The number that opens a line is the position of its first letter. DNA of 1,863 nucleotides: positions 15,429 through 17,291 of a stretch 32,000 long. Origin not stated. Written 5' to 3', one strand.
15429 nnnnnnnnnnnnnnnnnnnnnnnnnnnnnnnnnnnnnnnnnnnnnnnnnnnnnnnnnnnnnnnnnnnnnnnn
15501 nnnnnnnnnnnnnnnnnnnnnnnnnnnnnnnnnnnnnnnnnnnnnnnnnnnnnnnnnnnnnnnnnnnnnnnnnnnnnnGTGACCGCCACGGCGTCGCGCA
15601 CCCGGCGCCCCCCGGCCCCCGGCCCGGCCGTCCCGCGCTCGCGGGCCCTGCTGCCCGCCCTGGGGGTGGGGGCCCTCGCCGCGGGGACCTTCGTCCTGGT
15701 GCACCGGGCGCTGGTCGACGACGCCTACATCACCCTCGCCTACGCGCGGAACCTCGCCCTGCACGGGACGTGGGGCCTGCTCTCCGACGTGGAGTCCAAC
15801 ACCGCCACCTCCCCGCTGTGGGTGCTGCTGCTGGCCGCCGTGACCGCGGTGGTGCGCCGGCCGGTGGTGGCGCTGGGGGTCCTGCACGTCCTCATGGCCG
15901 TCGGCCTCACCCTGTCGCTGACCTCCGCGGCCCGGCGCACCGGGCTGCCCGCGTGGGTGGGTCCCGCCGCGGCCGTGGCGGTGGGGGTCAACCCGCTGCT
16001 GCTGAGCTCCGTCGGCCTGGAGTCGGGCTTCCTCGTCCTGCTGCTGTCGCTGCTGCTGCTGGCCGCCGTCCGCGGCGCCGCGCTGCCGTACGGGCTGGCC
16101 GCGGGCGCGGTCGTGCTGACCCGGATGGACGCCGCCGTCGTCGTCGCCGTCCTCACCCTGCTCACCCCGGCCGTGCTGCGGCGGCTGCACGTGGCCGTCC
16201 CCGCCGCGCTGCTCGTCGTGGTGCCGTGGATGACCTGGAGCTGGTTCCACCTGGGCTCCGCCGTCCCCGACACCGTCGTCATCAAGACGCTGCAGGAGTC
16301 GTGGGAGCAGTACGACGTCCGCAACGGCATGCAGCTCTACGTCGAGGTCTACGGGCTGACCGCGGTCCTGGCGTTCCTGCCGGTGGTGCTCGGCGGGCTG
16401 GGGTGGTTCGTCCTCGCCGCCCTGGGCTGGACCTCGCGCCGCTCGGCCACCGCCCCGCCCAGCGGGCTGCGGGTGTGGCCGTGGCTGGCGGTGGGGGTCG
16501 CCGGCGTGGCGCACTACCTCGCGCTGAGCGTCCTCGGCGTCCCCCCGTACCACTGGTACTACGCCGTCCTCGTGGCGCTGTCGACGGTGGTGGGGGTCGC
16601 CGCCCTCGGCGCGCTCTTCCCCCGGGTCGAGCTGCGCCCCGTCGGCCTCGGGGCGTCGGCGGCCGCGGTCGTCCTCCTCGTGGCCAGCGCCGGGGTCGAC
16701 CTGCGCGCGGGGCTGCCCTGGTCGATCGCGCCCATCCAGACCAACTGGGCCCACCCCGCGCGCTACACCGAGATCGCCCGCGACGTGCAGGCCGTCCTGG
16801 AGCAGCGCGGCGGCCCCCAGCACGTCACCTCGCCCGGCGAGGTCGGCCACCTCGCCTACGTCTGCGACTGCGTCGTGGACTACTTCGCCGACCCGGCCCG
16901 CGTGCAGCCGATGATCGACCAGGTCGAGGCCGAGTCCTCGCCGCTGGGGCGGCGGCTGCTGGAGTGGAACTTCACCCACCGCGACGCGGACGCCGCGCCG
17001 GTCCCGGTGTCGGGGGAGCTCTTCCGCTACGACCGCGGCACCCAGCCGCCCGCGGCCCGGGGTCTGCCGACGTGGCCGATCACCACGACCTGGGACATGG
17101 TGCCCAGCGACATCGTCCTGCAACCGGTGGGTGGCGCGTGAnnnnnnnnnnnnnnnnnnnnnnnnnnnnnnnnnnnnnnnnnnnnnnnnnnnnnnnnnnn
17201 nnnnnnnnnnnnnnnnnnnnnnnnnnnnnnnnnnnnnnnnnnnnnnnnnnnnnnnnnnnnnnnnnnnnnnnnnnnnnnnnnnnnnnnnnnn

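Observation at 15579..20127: DPA-donor module bracketed by two membrane transferases that are neither Emb- nor Aft-sized: candidate novel arabinofuranosyltransferases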

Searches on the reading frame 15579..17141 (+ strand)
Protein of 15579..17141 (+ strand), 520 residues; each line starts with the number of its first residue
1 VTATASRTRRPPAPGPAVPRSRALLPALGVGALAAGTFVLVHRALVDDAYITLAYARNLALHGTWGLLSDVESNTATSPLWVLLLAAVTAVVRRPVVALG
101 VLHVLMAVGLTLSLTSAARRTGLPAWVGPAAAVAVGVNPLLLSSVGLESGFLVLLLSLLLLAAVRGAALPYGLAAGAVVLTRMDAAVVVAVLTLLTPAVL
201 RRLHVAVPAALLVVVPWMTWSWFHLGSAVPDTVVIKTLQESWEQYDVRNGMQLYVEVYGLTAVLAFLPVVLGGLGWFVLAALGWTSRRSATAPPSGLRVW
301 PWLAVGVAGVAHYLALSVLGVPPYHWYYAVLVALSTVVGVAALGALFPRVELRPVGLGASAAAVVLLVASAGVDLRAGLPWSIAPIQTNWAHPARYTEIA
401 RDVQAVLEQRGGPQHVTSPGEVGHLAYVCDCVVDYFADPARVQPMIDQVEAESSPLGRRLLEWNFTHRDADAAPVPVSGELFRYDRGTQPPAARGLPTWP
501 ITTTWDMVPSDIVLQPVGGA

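Call 6: search_protein_families(library=pfam, proteins=[window:15579-17141:+], max_evalue=0.01)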
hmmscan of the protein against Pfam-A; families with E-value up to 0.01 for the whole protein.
window:15579-17141:+ (520 aa): 0 families

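Call 9: search_protein_families(library=ncbifam, proteins=[window:15579-17141:+], max_evalue=0.01)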
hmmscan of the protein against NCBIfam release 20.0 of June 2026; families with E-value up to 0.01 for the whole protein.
window:15579-17141:+ (520 aa): 0 families

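Call 10: search_solved_structures(query=window:15579-17141:+, max_evalue=10, show_alignments=2)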
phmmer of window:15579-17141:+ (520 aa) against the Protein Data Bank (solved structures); distinct sequences matched with E-value up to 10: 0.

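Call 12: find_homologous_proteins(query=window:15579-17141:+, max_evalue=0.001)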
Query window:15579-17141:+ (520 aa): 244 proteins with E <= 0.001 among 8000 candidates; the best 120 are listed.
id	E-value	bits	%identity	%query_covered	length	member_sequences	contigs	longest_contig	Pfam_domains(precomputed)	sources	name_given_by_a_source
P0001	0.0e+0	1114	100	100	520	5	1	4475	-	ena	-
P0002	1.8e-278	943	85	100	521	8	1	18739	-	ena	-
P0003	1.3e-262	890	80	100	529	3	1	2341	-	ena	-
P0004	4.6e-261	885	79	100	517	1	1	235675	-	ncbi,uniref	ncbi:hypothetical protein [Kineococcus sp. SYSU DK003]|uniref:hypothetical protein n=1 Tax=Kineococc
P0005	4.0e-256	869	80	98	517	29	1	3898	-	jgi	jgi:hypothetical protein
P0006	3.2e-255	866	79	99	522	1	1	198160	-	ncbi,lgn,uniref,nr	ncbi:hypothetical protein CLV37_110137 [Kineococcus rhizosphaerae]|uniref:4-amino-4-deoxy-L-arabinos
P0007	1.2e-251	854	79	96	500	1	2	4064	-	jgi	jgi:hypothetical protein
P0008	1.6e-249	847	79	96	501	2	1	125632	-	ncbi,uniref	ncbi:hypothetical protein [Kineococcus sp. SYSU DK002]|uniref:hypothetical protein n=1 Tax=Kineococc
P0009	2.5e-201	688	67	99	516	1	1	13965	-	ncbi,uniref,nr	ncbi:hypothetical protein GTR02_13295 [Kineococcus sp. R8]|uniref:hypothetical protein n=1 Tax=Kineo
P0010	6.1e-195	667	65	97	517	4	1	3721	-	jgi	-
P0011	2.7e-184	632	63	98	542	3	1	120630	-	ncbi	-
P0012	6.1e-146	505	57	92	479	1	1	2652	-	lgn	-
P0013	8.4e-144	498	57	93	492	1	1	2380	-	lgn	-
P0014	8.2e-138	479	84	57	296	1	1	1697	-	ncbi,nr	ncbi:hypothetical protein GTQ99_22875, partial [Kineococcus sp. T13]|nr:hypothetical protein [Kineoc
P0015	5.6e-136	472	51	95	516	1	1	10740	-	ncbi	ncbi:MAG: hypothetical protein ACRYF3_09345 [Janthinobacterium lividum]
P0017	7.5e-122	426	51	90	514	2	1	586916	-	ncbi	ncbi:hypothetical protein [Kineococcus sp. NUM-3379]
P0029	1.7e-96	342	46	89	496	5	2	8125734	-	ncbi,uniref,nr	ncbi:hypothetical protein [Saccharopolyspora antimicrobica]|uniref:hypothetical protein n=1 Tax=Sacc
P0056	2.1e-84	302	40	92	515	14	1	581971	-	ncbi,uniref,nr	ncbi:hypothetical protein IL38_17705 [Actinopolyspora erythraea]|uniref:Glycosyltransferase RgtA/B/C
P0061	3.3e-84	302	42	96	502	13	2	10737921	-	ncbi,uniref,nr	ncbi:hypothetical protein H4696_003271 [Amycolatopsis lexingtonensis]|uniref:Glycosyltransferase Rgt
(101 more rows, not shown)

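Call 23: predict_structure(alignment_id=A1)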
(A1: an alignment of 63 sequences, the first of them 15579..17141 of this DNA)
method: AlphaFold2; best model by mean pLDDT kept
length: 520 residues; sequences in the alignment: 63
mean_pLDDT: 93.5   pTM: 0.92
mean pLDDT of the five models: 93.5, 92.9, 92.8, 92.5, 92.4
residues with pLDDT >= 90: 425; 70-90: 86; 50-70: 7; < 50: 2
segments of 3 or more residues with pLDDT < 50: none
pLDDT, mean of each block of 10 residues (from residue 1): 60 80 94 96 95 97 97 94 98 98 98 98 96 96 95 98 98 98 97 98 98 98 96 90 94 95 96 97 91 84 98 96 95 98 92 89 92 87 90 94 95 91 91 95 96 97 97 96 89 87 88 88
secondary structure, 60 per line:
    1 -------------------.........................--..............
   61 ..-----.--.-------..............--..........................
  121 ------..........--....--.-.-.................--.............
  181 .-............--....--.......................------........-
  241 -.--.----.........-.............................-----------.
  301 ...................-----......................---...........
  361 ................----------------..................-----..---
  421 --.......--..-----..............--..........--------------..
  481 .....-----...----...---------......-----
elements in order: H20-44 H47-62 H79-92 H95-120 H127-136 H139-142 H149-165 H168-181 H183-194 H197-200 H203-225 H232-239 H250-258 H260-288 H300-319 H325-346 H350-376 H393-410 H423-429 H439-452 H455-464 E479-485 E498-500 E510-515

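Call 25: fold_search(model_id=the predicted structure, library=pdb)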
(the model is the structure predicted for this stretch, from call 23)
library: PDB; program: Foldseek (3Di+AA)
matches with E <= 10: 235; with E <= 0.001: 20
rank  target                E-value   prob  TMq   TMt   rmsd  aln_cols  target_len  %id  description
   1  5f15                  4.3e-07  1.00  0.51  0.49  12.9       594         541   16  Crystal Structure of ArnT from Cupriavidus metallidurans bound to Undecaprenyl phosphate (released 2016-02-17)
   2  5ezm                  2.3e-06  1.00  0.53  0.51  10.0       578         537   16  Crystal Structure of ArnT from Cupriavidus metallidurans in the apo state (released 2016-02-17)
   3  3wak                  3.9e-06  1.00  0.49  0.32  14.5       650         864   13  Crystal structure of the Archaeoglobus fulgidus oligosaccharyltransferase (O29867_ARCFU) in the apo form (released 2013-10-30)
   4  9s6t_A                1.0e-05  1.00  0.54  0.58  10.8       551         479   13  Ternary cryo-EM structure of chicken ALG12 with Dol25-PP-GlcNAc2Man7, Dol25-P-Man, and Fab (released 2026-03-18)
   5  9s6s_A                1.0e-05  1.00  0.54  0.52   9.0       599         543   14  Ternary cryo-EM structure of human ALG9 with Dol25-PP-GlcNAc2Man6, Dol25-P-Man and Fab (released 2026-03-18)
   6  9dlh                  1.3e-05  1.00  0.47  0.42   6.8       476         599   19  donor substrate analog-bound AftB (released 2025-06-25)
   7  7e9s_A                1.7e-05  1.00  0.53  0.34  13.4       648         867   11  Archaeal oligosaccharyltransferase AglB from Archaeoglobus fulgidus in complex with an inhibitory peptide and a dolich (released 2021-09-08)
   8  9s6u_A                1.7e-05  1.00  0.54  0.52   8.1       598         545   13  Ternary cryo-EM structure of human ALG9 with Dol25-PP-GlcNAc2Man8, Dol25-P-Man and Fab (released 2026-03-18)
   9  9dlf_C                2.4e-05  1.00  0.50  0.43   7.1       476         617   20  Arabinosyltransferase AftB in complex with Fab_B3 (released 2025-06-25)
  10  5ogl_A                2.8e-05  1.00  0.50  0.39  11.2       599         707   12  Structure of bacterial oligosaccharyltransferase PglB in complex with an acceptor peptide and an lipid-linked oligosac (released 2017-10-25)
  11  6gxc_A                8.7e-05  1.00  0.49  0.38  10.3       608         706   10  Bacterial oligosaccharyltransferase PglB in complex with an inhibitory peptide and a reactive lipid-linked oligosaccha (released 2018-11-14)
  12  3rce_A                9.5e-05  1.00  0.48  0.38  16.1       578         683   10  Bacterial oligosaccharyltransferase PglB (released 2011-06-15)
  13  5gmy_A                1.0e-04  1.00  0.48  0.32  13.6       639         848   12  Crystal structure of the Archaeoglobus fulgidus oligosaccharyltransferase (O29867_ARCFU) tethered with an acceptor pep (released 2017-02-01)
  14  8pn9_A                1.5e-04  1.00  0.48  0.40  14.3       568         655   13  Structure of human oligosaccharyltransferase OST-A complex bound to NGI-1 (released 2024-05-08)
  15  6s7t_A                1.8e-04  1.00  0.49  0.38  17.3       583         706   12  Cryo-EM structure of human oligosaccharyltransferase complex OST-B (released 2019-12-18)
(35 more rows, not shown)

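Call 26: search_protein_representatives(alignment_id=A1)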
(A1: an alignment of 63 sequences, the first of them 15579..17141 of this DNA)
Query: 63 sequences, 512 profile positions. Proteins with E-value up to 0.001 (for the whole library): 9014; up to 1e-10: 2925; up to 1e-30: 424. The best 150 are listed.
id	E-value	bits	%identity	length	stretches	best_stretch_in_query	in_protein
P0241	1.3e-190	650.6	-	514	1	9-508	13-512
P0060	4.3e-190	648.9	-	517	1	8-509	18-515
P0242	2.6e-188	643.0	-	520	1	19-509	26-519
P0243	6.0e-182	622.0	-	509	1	20-510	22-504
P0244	1.1e-170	584.9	-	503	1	23-510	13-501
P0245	4.2e-169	579.6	-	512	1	21-508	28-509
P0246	9.7e-168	575.1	-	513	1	24-507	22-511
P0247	7.7e-167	572.2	-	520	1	24-510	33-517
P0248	1.5e-165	567.9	-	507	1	6-508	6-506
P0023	3.6e-165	566.6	-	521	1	17-501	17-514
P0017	7.2e-164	562.3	-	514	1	13-508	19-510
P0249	1.8e-163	561.0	-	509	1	14-508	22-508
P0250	1.1e-161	555.1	-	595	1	23-509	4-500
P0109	7.6e-160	549.1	-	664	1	9-495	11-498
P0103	4.0e-159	546.7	-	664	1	31-493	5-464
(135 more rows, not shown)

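Call 27: find_encoding_contigs(protein=P0029, flank=10000, max_places=2)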
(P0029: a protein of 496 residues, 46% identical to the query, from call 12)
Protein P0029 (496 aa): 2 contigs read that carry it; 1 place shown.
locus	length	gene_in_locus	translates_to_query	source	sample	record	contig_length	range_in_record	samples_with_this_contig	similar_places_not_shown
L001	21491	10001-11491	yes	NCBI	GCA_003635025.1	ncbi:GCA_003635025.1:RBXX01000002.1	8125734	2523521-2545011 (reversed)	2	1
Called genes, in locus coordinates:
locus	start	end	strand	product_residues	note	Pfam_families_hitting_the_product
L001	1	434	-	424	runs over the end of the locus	PF01266:DAO, PF01593:Amino_oxidase, PF07992:Pyr_redox_2 (faint), PF12831:FAD_oxidored (weak), PF13450:NAD_binding_8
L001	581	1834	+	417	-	PF12323:HTH_OrfB_IS605, PF01385:OrfB_IS605, PF07282:Cas12f1-like_TNB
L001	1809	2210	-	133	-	PF04138:GtrA_DPMS_TM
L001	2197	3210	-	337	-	PF00535:Glycos_transf_2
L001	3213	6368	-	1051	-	PF17689:Arabino_trans_N, PF04602:Arabinose_trans, PF14896:Arabino_trans_C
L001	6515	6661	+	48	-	-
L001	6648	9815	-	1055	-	PF17689:Arabino_trans_N, PF04602:Arabinose_trans, PF14896:Arabino_trans_C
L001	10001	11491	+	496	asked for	-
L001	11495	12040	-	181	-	PF14016:DUF4232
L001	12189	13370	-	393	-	PF08310:LGFP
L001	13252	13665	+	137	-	-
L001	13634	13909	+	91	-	-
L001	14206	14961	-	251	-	PF00106:adh_short, PF08659:KR (faint), PF13561:adh_short_C2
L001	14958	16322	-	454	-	PF01565:FAD_binding_4, PF04030:ALO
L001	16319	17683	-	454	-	PF01565:FAD_binding_4, PF04030:ALO (weak)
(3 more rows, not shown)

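Call 28: find_encoding_contigs(protein=P0061, flank=10000, max_places=2)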
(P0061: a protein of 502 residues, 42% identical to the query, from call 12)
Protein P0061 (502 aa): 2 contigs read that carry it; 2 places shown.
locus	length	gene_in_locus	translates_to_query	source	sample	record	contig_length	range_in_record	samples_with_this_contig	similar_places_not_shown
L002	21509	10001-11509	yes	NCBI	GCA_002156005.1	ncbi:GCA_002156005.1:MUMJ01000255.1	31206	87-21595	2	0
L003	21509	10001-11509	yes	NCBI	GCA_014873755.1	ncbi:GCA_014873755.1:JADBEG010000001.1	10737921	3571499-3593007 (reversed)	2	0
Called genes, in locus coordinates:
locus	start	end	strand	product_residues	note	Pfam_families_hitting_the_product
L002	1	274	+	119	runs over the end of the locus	?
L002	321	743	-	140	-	PF01042:Ribonuc_L-PSP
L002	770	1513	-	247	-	PF01966:HD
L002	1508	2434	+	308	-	PF01965:DJ-1_PfpI, PF00165:HTH_AraC, PF12833:HTH_18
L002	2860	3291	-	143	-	PF01610:DDE_Tnp_ISL3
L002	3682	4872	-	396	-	PF02239:Cytochrom_D1 (faint), PF10282:Lactonase (weak), PF21783:YNCE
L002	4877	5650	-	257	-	PF01522:Polysacc_deac_1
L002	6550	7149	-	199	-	-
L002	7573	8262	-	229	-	PF03704:BTAD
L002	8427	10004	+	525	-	-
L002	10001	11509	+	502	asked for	-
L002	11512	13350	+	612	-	PF17994:Glft2_N, PF13641:Glyco_tranf_2_3, PF00535:Glycos_transf_2 (faint), PF19320:GlfT2_domain3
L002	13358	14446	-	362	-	PF01212:Beta_elim_lyase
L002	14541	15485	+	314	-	PF00126:HTH_1, PF03466:LysR_substrate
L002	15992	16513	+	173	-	-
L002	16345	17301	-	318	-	PF14525:AraC_binding_2, PF00165:HTH_AraC (faint), PF12833:HTH_18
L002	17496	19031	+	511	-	PF01425:Amidase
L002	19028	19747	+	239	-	PF21006:NHase_beta_N, PF02211:NHase_beta_C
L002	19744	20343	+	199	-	PF02979:NHase_alpha, PF27793:RNP_Burkhold (faint)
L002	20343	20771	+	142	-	PF21006:NHase_beta_N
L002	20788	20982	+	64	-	PF09489:CbtB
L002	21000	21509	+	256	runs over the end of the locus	PF09490:CbtA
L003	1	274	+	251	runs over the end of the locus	PF00135:COesterase (weak), PF20434:BD-FAE, PF07859:Abhydrolase_3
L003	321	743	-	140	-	PF01042:Ribonuc_L-PSP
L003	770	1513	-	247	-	PF01966:HD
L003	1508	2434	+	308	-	PF01965:DJ-1_PfpI, PF00165:HTH_AraC, PF12833:HTH_18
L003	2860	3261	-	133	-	PF01610:DDE_Tnp_ISL3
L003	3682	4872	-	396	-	PF02239:Cytochrom_D1 (faint), PF10282:Lactonase (weak), PF21783:YNCE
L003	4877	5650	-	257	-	PF01522:Polysacc_deac_1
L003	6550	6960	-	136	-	-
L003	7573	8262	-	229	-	PF03704:BTAD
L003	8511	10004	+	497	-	-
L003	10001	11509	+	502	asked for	-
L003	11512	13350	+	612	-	PF17994:Glft2_N, PF13641:Glyco_tranf_2_3, PF00535:Glycos_transf_2 (faint), PF19320:GlfT2_domain3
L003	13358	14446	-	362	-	PF01212:Beta_elim_lyase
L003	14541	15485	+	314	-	PF00126:HTH_1, PF03466:LysR_substrate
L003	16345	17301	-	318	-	PF14525:AraC_binding_2, PF00165:HTH_AraC (faint), PF12833:HTH_18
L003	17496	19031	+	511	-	PF01425:Amidase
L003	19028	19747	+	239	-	PF21006:NHase_beta_N, PF02211:NHase_beta_C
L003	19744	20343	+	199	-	PF02979:NHase_alpha, PF27793:RNP_Burkhold (faint)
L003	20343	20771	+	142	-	PF21006:NHase_beta_N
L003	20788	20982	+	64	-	PF09489:CbtB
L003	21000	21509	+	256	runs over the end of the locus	PF09490:CbtA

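Call 29: find_encoding_contigs(protein=P0017, flank=10000, max_places=1)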
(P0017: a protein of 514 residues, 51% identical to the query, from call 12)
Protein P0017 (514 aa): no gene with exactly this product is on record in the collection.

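Call 30: find_encoding_contigs(protein=P0056, flank=10000, max_places=1)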
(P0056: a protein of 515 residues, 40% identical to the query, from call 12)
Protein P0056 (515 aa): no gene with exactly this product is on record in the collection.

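Call 31: find_related_loci(query=A1, collection=genome_contigs, flank=10000)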
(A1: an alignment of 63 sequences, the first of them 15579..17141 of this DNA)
Query A1 (520 aa) in genome_contigs; peptide patterns used: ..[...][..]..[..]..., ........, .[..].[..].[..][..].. (x = any residue, [..] = any of these).
600 stretches matched a pattern (row limit reached: there are more); 421 encode a relative of the query (tblastn E <= 1e-3); the best 80 are kept; 80 distinct loci.
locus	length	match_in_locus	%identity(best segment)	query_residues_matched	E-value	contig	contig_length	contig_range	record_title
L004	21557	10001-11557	78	1-519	0e+0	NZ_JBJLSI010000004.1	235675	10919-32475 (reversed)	Kineococcus sp. SYSU DK003 NODE_4_length_235675_cov_30.033798, whole genome shotgun sequence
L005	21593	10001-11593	80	1-520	0e+0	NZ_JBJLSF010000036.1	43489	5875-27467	Kineococcus sp. SYSU DK006 NODE_36_length_43489_cov_32.212790, whole genome shotgun sequence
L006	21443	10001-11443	80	37-519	0e+0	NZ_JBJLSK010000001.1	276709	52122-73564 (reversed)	Kineococcus sp. SYSU DK001 NODE_1_length_276709_cov_30.024781, whole genome shotgun sequence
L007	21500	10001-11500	79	18-519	0e+0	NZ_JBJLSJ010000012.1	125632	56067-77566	Kineococcus sp. SYSU DK002 NODE_12_length_125632_cov_29.548871, whole genome shotgun sequence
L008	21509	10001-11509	80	16-519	0e+0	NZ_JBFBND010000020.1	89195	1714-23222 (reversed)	Kineococcus sp. NPDC059986 NPDC059986_T2_D7.ctg-0020, whole genome shotgun sequence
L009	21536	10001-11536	80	5-519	0e+0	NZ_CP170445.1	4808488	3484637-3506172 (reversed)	Kineococcus sp. DHX-1 chromosome, complete genome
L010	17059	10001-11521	63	25-518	6e-176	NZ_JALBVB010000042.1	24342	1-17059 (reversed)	Kineococcus sp. TRM81007 637, whole genome shotgun sequence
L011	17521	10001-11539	63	9-518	2e-169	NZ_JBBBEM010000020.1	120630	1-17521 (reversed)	Kineococcus sp. G2 contig20, whole genome shotgun sequence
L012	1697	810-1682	83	1-295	8e-142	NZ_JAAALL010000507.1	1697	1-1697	Kineococcus vitellinus strain T13 NODE_507_length_1697_cov_11.306369, whole genome shotgun sequence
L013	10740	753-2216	51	26-518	1e-128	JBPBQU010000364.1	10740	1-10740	MAG: Janthinobacterium lividum isolate 3300036999_metabat.25 3300036999_metabat.25_Ga0393378_0000738, whole genome shotg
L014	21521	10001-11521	65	3-519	2e-171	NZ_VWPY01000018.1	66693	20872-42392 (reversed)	Kineococcus rubinsiae strain B12 scaffold_17, whole genome shotgun sequence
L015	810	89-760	83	297-520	1e-121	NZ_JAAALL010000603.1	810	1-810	Kineococcus vitellinus strain T13 NODE_603_length_810_cov_8.122987, whole genome shotgun sequence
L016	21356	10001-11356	45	30-505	7e-100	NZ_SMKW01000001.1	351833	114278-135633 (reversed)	Saccharopolyspora elongata strain 7K502 NODE_1_length_351833_cov_110.1, whole genome shotgun sequence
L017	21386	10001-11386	45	30-516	5e-100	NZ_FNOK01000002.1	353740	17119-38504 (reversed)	Saccharopolyspora shandongensis strain CGMCC 4.3530, whole genome shotgun sequence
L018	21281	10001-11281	52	44-481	6e-100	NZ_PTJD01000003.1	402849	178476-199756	Kineococcus xinjiangensis strain DSM 22857 Ga0180979_103, whole genome shotgun sequence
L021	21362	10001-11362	50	38-510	1e-96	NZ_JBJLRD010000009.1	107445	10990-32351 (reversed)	Kineococcus gypseus strain CCTCC AA 2013232 NODE_9_length_107445_cov_23.022019, whole genome shotgun sequence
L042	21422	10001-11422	42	14-505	1e-80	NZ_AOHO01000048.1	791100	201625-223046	Amycolatopsis decaplanina DSM 44594 Contig0048, whole genome shotgun sequence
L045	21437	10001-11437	42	19-505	2e-80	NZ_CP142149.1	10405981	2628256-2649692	Amycolatopsis rhabdoformis strain NCIMB 14900 chromosome, complete genome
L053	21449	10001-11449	39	31-517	1e-78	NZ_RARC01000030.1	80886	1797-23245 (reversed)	Mycolicibacterium stellerae strain CECT 8783 NODE_30, whole genome shotgun sequence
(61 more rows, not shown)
